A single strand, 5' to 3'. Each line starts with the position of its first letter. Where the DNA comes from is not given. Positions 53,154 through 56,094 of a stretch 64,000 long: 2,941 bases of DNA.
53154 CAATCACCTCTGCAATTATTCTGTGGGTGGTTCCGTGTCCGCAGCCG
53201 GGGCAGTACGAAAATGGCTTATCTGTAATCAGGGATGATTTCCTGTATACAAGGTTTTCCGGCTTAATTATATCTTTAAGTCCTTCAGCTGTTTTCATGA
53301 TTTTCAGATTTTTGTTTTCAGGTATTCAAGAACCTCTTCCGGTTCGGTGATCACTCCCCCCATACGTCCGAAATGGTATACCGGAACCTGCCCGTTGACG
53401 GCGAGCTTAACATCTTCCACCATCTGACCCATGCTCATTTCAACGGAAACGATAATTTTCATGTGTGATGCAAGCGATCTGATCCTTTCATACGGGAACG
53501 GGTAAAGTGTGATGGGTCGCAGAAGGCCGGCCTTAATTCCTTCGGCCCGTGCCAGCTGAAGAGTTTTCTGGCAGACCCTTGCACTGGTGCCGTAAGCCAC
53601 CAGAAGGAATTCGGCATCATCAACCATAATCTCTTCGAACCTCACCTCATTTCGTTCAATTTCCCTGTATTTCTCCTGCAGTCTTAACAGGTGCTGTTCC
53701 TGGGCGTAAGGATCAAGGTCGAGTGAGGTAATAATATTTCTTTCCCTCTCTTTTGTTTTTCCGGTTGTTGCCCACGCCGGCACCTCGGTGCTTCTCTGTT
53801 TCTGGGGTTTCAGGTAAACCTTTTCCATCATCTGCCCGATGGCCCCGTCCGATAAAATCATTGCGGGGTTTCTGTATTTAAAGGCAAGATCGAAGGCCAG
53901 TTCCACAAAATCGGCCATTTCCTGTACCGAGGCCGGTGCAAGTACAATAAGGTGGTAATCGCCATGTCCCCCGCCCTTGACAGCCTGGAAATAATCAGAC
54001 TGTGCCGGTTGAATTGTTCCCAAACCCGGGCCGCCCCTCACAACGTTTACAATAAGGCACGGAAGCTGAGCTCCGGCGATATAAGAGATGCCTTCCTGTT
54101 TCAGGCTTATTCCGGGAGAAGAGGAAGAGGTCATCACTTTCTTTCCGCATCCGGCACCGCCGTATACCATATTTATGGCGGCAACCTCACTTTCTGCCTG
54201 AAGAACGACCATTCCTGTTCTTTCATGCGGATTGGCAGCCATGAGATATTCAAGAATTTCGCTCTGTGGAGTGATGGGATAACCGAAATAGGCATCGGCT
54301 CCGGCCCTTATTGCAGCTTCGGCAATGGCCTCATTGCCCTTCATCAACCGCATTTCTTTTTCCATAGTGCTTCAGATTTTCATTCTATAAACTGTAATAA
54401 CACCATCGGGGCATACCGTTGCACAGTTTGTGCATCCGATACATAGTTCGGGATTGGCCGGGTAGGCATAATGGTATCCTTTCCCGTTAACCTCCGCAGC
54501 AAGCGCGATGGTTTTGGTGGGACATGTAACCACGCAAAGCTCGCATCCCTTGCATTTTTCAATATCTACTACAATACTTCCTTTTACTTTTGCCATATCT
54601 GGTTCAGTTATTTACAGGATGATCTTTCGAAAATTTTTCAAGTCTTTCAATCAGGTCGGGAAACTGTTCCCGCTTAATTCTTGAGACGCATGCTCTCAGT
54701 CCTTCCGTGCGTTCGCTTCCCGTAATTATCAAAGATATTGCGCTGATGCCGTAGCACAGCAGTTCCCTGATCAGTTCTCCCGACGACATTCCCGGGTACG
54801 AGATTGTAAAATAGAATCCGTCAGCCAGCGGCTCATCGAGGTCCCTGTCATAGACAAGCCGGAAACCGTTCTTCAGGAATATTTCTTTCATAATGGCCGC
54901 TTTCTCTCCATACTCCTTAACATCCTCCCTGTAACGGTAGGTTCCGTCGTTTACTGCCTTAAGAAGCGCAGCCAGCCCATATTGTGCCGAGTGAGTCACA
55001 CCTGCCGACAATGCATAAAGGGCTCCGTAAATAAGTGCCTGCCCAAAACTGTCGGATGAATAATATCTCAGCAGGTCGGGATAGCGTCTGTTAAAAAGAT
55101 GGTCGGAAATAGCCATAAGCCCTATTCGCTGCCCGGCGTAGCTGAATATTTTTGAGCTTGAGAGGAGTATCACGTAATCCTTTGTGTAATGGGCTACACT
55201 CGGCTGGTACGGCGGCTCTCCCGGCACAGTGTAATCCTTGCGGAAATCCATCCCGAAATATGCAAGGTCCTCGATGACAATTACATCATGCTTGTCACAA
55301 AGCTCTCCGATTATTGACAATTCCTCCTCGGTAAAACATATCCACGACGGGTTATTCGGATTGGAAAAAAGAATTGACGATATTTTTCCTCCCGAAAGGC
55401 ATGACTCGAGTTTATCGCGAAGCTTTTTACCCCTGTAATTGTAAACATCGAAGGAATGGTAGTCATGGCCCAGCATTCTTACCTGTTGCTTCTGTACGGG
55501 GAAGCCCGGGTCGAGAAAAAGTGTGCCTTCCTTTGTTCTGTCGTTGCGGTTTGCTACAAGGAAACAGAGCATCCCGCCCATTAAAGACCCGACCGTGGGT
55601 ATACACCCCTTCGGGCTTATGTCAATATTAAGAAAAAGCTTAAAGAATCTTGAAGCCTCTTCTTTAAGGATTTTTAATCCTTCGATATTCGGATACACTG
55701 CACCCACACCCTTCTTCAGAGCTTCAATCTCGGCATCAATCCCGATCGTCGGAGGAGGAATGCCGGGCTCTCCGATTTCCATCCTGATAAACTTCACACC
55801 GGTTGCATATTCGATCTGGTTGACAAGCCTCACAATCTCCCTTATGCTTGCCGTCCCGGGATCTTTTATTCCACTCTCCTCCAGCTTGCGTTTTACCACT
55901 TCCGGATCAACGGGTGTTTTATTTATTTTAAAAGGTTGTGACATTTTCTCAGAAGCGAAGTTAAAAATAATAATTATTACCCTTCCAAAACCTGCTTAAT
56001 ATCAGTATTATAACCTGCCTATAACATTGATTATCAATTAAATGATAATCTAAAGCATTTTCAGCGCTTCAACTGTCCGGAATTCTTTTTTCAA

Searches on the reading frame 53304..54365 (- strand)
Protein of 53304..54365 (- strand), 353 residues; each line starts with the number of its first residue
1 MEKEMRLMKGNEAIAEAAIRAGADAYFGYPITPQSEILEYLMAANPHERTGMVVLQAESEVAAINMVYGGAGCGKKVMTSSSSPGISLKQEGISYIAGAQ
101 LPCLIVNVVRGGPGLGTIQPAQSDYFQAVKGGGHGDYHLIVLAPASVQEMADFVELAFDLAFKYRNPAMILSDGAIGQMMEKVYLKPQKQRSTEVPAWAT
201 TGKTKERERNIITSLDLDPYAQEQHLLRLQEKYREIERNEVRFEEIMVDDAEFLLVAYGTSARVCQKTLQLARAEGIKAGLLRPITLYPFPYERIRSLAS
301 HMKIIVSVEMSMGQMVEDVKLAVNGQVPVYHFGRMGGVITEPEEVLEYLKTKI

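Call 22: search_protein_families(library=ncbifam, proteins=[window:53304-54365:-], max_evalue=0.00001)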
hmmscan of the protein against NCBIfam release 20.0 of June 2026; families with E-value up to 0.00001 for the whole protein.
window:53304-54365:- (353 aa): 13 families
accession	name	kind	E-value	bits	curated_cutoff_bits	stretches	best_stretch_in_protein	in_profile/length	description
NF005507.0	PRK07119.1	subfamily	1.9e-167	556.5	399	1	4-351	3-347/352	3-methyl-2-oxobutanoate dehydrogenase subunit VorB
NF006412.0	PRK08659.1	equivalog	3.3e-90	303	411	2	3-191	3-189/378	2-oxoacid:acceptor oxidoreductase subunit alpha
TIGR03710.1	OAFO_sf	subfamily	2.1e-64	218.1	482.75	2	3-186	191-372/561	2-oxoacid:acceptor oxidoreductase subunit alpha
NF007206.0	PRK09627.1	equivalog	1.6e-63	214.9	579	2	8-188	6-184/375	2-oxoglutarate synthase subunit alpha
NF041170.1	Oxoac_fdxalpha_Archa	equivalog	1.5e-37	129.3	800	2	3-186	233-425/636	2-oxoacid:ferredoxin oxidoreductase subunit alpha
NF040682.1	PorA_Arch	equivalog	1.4e-26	93.3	550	1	4-312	2-322/387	pyruvate synthase subunit PorA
TIGR03336.1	IOR_alpha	equivalog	4.5e-23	81.4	650.9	1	6-345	3-323/595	indolepyruvate ferredoxin oxidoreductase subunit alpha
NF007201.0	PRK09622.1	equivalog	2.6e-22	79.3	590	2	4-176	9-177/405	2-oxoacid:ferredoxin oxidoreductase subunit alpha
NF006232.0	PRK08366.1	equivalog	2.5e-20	72.5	646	1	6-176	8-172/394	2-ketoisovalerate ferredoxin oxidoreductase subunit alpha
NF006233.0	PRK08367.1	equivalog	2.4e-19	69.5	625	2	234-312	245-323/394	pyruvate ferredoxin oxidoreductase subunit alpha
NF045764.1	PhenlGlyoxDHPadG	equivalog_domain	2.4e-19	69.1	700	1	7-162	4-153/398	NADH-dependent phenylglyoxylate dehydrogenase subunit alpha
NF045791.1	OxalOxredalpha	equivalog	1.5e-16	60.4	500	2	5-105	4-104/395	oxalate oxidoreductase subunit alpha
TIGR02176.1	pyruv_ox_red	equivalog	6.5e-08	30.9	911.35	0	5-174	1-169/1167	pyruvate:ferredoxin (flavodoxin) oxidoreductase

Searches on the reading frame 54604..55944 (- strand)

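Call 22: search_protein_families(library=ncbifam, proteins=[window:54604-55944:-], max_evalue=0.00001)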
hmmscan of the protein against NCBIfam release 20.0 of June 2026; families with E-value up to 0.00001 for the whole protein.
window:54604-55944:- (446 aa): 39 families (the best 25 are shown)
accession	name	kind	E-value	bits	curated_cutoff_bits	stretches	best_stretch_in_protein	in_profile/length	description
NF005744.0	PRK07568.1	subfamily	3e-19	69.1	389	1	32-280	13-250/398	pyridoxal phosphate-dependent aminotransferase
NF004975.0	PRK06348.1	equivalog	3.9e-17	62.3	549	1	51-285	30-254/384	pyridoxal phosphate-dependent aminotransferase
NF006514.0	PRK08960.1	equivalog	1e-16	60.8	554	1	37-281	20-250/388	pyridoxal phosphate-dependent aminotransferase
NF006756.0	PRK09276.1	subfamily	6.6e-16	58.2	507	1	45-277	26-251/387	LL-diaminopimelate aminotransferase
NF005601.0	PRK07337.1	equivalog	1.7e-15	57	496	1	34-283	20-255/394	pyridoxal phosphate-dependent aminotransferase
TIGR03540.1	DapC_direct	equivalog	3.8e-15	55.7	593.25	1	44-277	23-249/383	LL-diaminopimelate aminotransferase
NF041091.1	asp_aminotase_Arch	equivalog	4.4e-15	55.4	550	1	47-284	24-251/376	aspartate aminotransferase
NF041364.1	GntC_guanitoxin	equivalog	6.7e-15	54.8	415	1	82-283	31-225/356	guanitoxin biosynthesis PLP-dependent (S)-gamma-hydroxy-L-arginine cyclodehydratase GntC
NF006230.0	PRK08363.1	equivalog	3.1e-14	52.6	534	1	33-281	14-253/398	alanine aminotransferase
NF005816.0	PRK07682.1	equivalog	7.7e-13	47.8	620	1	52-316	31-284/390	aminotransferase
NF005588.0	PRK07309.1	equivalog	5.9e-12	45.2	576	1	51-285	31-257/391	pyridoxal phosphate-dependent aminotransferase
NF004770.0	PRK06108.1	subfamily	2.1e-11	43.3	422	1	41-316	26-293/396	pyridoxal phosphate-dependent aminotransferase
NF004621.0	PRK05957.1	equivalog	3.4e-11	42.5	498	1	186-285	159-253/389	pyridoxal phosphate-dependent aminotransferase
NF005977.0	PRK08068.1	subfamily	7.6e-11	41.8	494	1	37-278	20-253/391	transaminase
NF005732.0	PRK07550.1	equivalog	1.2e-10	41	366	1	32-283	15-257/389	aminotransferase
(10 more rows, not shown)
